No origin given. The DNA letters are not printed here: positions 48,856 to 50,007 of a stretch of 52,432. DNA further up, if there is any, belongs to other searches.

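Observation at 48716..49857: Candidate invertible promoter switch (phase variation) for a 3159-aa SLH-anchored adhesin-like protein, with adjacent tyrosine recombinase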

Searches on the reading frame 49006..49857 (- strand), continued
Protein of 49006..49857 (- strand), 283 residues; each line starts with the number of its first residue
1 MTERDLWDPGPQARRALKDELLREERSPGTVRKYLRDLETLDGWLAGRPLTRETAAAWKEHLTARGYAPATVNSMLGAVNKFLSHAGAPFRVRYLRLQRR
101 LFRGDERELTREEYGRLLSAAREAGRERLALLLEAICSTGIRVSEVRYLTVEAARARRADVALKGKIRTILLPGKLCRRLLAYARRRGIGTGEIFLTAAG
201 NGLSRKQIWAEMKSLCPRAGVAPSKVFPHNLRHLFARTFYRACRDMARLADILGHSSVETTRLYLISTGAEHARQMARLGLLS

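Call 76: find_encoding_contigs(protein=P0124, flank=1000, max_places=10)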
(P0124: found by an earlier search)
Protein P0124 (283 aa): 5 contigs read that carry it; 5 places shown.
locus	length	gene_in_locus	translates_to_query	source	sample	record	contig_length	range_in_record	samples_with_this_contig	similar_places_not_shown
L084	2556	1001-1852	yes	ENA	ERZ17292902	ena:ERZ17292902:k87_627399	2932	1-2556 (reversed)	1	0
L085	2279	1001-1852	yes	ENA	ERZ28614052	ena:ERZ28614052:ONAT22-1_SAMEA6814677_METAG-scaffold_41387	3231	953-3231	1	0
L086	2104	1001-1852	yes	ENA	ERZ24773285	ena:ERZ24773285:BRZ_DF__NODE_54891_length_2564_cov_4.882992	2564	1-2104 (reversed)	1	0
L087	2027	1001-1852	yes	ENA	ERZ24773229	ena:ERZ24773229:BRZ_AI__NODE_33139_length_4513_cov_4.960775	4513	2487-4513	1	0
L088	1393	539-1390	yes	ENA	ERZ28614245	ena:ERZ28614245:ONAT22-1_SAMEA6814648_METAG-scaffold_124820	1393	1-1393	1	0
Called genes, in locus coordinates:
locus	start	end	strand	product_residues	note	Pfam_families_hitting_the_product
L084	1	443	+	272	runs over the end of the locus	?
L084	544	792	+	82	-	PF06135:IreB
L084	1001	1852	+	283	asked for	PF02899:Phage_int_SAM_1 (weak), PF00589:Phage_integrase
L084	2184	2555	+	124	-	?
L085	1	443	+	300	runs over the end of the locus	PF02645:DegV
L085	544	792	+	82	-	PF06135:IreB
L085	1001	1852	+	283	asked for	PF02899:Phage_int_SAM_1 (weak), PF00589:Phage_integrase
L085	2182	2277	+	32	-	?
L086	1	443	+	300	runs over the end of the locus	?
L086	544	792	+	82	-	PF06135:IreB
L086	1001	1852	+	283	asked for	PF02899:Phage_int_SAM_1 (weak), PF00589:Phage_integrase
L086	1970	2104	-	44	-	?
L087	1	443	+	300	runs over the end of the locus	PF02645:DegV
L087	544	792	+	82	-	PF06135:IreB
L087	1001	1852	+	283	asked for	PF02899:Phage_int_SAM_1 (weak), PF00589:Phage_integrase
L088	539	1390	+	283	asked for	PF02899:Phage_int_SAM_1 (weak), PF00589:Phage_integrase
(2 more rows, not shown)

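Call 77: find_encoding_contigs(protein=P0126, flank=1000, max_places=10)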
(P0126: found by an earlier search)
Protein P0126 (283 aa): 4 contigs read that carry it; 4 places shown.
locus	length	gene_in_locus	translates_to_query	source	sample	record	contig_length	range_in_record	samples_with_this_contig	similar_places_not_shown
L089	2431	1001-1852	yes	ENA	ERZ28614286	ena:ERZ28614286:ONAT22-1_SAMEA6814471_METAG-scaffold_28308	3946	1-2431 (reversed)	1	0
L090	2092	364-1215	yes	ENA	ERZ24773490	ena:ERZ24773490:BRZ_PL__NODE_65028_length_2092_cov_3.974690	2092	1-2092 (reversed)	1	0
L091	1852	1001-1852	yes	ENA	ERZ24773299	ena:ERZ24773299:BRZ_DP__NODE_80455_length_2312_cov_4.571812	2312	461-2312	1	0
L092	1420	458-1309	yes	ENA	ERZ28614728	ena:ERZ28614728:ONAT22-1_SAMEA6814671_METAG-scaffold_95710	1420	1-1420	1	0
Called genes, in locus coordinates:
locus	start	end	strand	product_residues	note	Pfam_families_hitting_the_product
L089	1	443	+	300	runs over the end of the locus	PF02645:DegV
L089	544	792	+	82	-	PF06135:IreB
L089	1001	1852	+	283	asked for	PF02899:Phage_int_SAM_1 (weak), PF00589:Phage_integrase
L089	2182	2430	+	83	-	?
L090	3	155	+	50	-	?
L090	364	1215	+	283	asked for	PF02899:Phage_int_SAM_1 (weak), PF00589:Phage_integrase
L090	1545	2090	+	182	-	?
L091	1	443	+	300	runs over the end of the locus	?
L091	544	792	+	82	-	PF06135:IreB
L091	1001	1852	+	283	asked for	PF02899:Phage_int_SAM_1 (weak), PF00589:Phage_integrase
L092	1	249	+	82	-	?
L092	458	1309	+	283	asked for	PF02899:Phage_int_SAM_1 (weak), PF00589:Phage_integrase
